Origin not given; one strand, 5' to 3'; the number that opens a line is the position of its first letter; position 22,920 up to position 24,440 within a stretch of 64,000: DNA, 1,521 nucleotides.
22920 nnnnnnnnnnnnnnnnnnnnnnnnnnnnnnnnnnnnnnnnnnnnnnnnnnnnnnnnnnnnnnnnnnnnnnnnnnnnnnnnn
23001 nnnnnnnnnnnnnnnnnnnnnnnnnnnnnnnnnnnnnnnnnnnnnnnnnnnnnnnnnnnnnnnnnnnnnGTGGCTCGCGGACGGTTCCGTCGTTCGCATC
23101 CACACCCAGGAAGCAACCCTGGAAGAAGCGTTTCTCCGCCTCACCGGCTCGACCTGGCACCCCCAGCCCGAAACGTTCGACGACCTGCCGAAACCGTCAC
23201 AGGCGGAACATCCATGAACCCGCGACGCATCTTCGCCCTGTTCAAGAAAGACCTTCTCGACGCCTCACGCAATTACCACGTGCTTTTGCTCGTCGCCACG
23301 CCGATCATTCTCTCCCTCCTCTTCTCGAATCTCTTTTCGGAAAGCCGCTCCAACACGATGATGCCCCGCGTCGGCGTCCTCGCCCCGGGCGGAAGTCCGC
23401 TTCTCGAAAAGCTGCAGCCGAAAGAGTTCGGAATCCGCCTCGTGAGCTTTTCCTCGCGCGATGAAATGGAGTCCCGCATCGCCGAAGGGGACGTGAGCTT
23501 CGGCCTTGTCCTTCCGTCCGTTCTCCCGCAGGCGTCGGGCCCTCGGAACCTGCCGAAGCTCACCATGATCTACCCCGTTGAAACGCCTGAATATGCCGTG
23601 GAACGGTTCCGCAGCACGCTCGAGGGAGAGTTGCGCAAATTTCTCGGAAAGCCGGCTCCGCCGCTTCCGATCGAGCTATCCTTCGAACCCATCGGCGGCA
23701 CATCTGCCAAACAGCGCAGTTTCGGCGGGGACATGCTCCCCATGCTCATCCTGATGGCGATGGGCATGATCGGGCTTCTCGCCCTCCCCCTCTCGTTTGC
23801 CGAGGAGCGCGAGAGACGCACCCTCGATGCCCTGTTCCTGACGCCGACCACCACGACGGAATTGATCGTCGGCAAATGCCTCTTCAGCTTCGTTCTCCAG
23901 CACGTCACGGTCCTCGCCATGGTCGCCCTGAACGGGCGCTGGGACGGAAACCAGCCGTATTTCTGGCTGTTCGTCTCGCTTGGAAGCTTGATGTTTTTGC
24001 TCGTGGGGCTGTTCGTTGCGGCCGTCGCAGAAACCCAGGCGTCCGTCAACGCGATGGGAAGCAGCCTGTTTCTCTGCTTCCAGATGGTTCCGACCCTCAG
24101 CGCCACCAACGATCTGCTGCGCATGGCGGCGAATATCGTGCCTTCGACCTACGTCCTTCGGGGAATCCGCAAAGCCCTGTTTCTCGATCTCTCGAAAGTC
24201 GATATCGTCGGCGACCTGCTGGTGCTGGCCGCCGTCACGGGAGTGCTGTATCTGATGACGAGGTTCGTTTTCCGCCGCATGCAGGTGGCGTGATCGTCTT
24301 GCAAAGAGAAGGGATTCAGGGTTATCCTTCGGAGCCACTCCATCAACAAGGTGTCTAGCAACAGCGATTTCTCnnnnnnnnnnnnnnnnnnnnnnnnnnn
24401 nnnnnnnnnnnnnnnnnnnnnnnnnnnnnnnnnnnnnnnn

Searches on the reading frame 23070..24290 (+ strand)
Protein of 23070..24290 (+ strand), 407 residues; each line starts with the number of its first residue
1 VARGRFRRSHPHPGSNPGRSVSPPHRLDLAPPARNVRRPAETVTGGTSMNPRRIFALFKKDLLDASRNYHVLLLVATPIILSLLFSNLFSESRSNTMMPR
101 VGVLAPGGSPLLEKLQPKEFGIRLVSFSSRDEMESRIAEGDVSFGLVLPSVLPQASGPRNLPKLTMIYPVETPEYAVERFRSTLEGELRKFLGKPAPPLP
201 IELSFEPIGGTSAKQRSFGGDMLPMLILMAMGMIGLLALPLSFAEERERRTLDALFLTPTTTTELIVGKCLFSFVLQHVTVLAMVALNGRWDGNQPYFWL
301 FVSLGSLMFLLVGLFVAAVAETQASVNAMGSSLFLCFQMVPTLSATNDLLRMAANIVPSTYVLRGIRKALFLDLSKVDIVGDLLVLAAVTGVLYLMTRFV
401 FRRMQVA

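Call 13: search_protein_families(library=pfam, proteins=[window:23070-24290:+], max_evalue=0.001)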
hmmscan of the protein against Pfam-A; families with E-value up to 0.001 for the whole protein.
window:23070-24290:+ (407 aa): 3 families
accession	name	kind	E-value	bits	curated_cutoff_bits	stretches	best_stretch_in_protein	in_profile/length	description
PF12698.13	ABC2_membrane_3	-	5e-22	78.9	31.6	1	73-396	6-344/347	ABC-2 family transporter protein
PF01061.29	ABC2_membrane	-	8.6e-14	52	26.9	1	218-371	51-211/211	ABC-2 type transporter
PF12679.13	ABC2_membrane_2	-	5.3e-09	36.2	27.2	1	143-404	72-281/283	ABC-2 family transporter protein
